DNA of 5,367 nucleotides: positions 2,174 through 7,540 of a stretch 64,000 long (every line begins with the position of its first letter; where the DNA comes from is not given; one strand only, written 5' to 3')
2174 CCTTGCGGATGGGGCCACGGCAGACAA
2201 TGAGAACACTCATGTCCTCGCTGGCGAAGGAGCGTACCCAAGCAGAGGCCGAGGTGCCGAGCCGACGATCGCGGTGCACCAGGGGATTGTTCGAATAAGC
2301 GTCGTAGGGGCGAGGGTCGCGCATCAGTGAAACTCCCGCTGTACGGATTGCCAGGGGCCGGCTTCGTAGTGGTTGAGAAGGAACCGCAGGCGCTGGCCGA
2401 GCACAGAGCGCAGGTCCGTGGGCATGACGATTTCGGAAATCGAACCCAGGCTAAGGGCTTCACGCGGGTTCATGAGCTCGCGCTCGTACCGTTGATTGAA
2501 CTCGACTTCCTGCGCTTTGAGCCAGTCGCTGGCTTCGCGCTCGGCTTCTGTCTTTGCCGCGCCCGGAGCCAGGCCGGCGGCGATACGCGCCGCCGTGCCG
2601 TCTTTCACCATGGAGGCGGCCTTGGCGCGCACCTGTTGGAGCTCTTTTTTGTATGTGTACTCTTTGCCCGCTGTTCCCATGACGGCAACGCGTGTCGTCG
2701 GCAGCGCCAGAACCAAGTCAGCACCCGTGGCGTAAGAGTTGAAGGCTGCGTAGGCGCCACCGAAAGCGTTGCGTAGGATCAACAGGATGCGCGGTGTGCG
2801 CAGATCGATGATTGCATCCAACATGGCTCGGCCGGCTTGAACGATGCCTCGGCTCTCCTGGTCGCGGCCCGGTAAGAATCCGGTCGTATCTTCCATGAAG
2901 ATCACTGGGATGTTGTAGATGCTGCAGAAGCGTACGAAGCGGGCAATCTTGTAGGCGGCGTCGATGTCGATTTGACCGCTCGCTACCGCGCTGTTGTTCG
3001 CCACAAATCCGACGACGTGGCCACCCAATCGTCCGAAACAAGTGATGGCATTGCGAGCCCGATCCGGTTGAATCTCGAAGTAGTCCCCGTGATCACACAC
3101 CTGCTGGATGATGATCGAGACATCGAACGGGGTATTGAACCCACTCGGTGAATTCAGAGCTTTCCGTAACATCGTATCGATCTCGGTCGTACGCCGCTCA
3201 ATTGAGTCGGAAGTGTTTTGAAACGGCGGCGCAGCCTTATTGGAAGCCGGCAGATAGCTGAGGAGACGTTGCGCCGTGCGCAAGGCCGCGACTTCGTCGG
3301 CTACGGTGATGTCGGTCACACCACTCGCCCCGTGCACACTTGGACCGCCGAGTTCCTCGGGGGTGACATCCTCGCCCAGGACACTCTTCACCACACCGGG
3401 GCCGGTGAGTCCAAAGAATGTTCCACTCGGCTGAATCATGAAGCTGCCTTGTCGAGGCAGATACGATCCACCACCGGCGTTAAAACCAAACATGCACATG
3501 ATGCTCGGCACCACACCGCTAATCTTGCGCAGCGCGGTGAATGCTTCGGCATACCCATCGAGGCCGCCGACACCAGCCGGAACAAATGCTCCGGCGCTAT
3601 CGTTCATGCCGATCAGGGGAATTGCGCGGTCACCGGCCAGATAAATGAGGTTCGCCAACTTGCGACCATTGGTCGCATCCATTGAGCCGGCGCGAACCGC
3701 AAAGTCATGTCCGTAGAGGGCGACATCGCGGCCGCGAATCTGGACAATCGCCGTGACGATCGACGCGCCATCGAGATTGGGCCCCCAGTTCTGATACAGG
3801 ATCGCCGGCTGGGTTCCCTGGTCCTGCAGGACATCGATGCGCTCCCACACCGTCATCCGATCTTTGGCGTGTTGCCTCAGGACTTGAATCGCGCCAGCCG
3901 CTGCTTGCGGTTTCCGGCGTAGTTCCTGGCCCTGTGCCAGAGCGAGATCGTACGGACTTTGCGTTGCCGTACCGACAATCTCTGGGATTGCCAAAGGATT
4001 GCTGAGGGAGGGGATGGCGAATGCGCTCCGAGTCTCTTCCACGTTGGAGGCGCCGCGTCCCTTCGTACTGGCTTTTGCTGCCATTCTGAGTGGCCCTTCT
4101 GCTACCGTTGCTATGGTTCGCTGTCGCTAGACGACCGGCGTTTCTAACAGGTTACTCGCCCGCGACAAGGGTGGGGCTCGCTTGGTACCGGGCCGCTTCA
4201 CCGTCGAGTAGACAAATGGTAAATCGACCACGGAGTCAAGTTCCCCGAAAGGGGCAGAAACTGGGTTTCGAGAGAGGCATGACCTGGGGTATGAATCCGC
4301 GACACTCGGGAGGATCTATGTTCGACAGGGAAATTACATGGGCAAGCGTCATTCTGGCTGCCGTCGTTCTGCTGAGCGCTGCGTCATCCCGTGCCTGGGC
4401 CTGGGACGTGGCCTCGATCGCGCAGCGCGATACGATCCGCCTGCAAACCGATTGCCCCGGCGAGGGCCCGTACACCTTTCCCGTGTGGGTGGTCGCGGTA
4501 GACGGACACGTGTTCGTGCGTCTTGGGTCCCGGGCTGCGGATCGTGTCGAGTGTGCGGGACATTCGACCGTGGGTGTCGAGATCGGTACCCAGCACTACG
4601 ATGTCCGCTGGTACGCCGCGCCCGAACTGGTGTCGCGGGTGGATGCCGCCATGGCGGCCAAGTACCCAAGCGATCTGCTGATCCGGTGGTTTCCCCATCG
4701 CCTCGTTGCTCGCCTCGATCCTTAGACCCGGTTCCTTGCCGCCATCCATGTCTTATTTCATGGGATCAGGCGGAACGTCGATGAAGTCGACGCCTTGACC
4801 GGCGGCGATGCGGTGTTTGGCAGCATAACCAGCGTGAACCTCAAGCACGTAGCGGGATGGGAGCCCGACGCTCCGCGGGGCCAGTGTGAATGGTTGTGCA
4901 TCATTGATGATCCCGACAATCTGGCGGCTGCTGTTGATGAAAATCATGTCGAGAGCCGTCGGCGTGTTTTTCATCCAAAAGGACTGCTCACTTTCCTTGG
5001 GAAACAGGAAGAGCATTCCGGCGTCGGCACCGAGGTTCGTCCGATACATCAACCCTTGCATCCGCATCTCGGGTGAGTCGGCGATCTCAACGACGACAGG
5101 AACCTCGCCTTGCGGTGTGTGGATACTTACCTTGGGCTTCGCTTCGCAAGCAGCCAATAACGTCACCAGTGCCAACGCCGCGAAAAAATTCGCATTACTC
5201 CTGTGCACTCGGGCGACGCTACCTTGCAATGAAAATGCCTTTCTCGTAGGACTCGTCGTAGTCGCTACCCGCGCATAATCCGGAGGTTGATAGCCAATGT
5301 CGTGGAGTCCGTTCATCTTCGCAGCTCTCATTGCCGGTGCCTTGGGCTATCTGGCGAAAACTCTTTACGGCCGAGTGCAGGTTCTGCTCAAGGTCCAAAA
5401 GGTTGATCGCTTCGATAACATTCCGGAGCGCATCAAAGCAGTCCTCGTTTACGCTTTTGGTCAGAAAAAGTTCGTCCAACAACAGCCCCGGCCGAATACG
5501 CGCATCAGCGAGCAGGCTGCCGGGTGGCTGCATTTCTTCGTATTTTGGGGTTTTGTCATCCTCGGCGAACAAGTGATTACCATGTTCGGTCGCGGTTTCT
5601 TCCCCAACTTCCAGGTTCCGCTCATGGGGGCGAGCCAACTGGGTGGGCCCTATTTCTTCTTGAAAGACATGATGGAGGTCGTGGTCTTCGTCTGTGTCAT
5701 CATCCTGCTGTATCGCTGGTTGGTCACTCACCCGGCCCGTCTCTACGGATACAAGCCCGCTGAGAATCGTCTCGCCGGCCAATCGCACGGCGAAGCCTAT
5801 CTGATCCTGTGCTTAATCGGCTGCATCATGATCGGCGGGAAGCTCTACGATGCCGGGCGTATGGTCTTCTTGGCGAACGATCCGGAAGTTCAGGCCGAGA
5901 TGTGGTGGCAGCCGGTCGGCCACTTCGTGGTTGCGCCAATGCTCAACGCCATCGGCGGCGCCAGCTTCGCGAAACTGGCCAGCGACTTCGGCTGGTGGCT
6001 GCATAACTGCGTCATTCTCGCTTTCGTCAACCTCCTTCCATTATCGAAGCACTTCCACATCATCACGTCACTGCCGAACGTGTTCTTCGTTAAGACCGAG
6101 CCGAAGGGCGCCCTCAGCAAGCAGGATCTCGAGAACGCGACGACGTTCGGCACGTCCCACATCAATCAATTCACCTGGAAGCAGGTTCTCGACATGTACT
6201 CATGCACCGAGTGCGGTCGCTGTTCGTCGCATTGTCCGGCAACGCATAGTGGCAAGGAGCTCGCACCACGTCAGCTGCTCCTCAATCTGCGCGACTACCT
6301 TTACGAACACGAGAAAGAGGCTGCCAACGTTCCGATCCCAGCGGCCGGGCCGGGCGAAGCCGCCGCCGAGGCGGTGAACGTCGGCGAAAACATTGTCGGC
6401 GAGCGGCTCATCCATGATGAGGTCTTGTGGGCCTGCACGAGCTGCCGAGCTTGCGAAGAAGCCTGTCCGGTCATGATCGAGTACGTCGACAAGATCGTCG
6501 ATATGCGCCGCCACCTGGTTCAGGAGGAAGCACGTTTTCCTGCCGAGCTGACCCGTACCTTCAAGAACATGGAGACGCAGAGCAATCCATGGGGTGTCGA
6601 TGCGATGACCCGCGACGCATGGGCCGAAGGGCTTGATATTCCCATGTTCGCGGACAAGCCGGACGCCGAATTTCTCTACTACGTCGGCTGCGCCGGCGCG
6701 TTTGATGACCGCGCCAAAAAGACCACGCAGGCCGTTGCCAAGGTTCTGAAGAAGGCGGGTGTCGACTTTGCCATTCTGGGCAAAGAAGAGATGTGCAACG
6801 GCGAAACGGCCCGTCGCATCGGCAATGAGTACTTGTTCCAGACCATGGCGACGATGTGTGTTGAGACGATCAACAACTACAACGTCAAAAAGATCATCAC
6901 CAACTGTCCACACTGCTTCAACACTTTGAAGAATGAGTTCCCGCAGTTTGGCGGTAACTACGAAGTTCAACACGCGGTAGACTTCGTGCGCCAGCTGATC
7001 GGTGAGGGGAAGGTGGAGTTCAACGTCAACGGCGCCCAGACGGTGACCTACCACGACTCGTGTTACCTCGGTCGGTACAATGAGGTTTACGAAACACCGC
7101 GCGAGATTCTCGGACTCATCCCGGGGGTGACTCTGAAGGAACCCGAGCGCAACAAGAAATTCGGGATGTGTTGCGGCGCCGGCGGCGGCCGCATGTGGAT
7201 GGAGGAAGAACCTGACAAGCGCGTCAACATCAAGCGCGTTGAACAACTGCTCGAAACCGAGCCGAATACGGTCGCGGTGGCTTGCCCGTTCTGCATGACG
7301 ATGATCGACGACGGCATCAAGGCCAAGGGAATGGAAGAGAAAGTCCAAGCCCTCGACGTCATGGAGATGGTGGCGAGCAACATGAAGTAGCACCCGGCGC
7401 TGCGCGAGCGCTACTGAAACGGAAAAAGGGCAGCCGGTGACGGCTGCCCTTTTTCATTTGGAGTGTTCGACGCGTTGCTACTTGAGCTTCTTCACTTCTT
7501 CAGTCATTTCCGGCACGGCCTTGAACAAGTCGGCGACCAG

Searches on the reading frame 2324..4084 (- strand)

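Call 44: search_protein_families(library=pfam, max_evalue=0.000001, proteins=[window:2324-4084:-])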
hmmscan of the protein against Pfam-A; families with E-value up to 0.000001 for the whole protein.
window:2324-4084:- (586 aa): 1 family
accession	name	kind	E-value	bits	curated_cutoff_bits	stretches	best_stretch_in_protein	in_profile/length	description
PF01039.27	Carboxyl_trans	-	4.2e-106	356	22.3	1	70-580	1-489/493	Carboxyl transferase domain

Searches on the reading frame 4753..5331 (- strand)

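Call 44: search_protein_families(library=pfam, max_evalue=0.000001, proteins=[window:4753-5331:-])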
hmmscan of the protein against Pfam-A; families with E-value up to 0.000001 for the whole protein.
window:4753-5331:- (192 aa): 1 family
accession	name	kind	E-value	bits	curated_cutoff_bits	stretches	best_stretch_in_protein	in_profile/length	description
PF02643.20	DUF192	-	2.2e-31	108.3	27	1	80-182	2-95/96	Uncharacterized ACR, COG1430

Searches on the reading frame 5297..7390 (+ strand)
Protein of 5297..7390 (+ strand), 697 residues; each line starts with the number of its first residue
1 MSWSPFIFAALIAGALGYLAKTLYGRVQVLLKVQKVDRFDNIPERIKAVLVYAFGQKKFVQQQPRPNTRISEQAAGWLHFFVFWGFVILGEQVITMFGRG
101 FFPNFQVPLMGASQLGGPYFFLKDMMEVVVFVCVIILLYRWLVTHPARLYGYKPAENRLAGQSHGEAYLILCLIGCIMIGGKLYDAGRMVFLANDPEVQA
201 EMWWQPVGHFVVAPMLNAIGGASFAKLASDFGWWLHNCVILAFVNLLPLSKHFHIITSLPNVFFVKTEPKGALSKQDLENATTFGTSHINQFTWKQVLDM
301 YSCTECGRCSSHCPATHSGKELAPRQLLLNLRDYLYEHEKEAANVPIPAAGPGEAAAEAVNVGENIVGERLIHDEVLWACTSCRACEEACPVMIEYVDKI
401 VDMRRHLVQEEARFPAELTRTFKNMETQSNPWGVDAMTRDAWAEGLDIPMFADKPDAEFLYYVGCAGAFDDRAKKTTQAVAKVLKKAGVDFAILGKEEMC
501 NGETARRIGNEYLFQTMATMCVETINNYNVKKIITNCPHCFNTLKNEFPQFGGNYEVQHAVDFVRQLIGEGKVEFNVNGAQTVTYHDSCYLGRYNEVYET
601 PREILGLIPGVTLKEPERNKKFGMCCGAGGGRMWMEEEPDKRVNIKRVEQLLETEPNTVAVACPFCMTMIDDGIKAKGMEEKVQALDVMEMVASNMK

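Call 44: search_protein_families(library=pfam, max_evalue=0.000001, proteins=[window:5297-7390:+])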
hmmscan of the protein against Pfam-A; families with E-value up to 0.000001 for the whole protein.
window:5297-7390:+ (697 aa): 5 families
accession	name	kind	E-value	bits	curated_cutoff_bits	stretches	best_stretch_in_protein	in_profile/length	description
PF02754.22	CCG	-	1.3e-35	121.8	20.6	2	583-671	1-85/85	Cysteine-rich domain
PF13183.11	Fer4_8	-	1.6e-09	38.6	27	1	300-393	2-67/68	4Fe-4S dicluster domain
PF13187.11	Fer4_9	-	1.1e-08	35.3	27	1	303-392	2-49/52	4Fe-4S dicluster domain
PF12838.12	Fer4_7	-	1.8e-07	31.9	27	0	292-315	29-50/52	4Fe-4S dicluster domain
PF13237.11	Fer4_10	-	5.9e-07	29.8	25.5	1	298-391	4-53/53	4Fe-4S dicluster domain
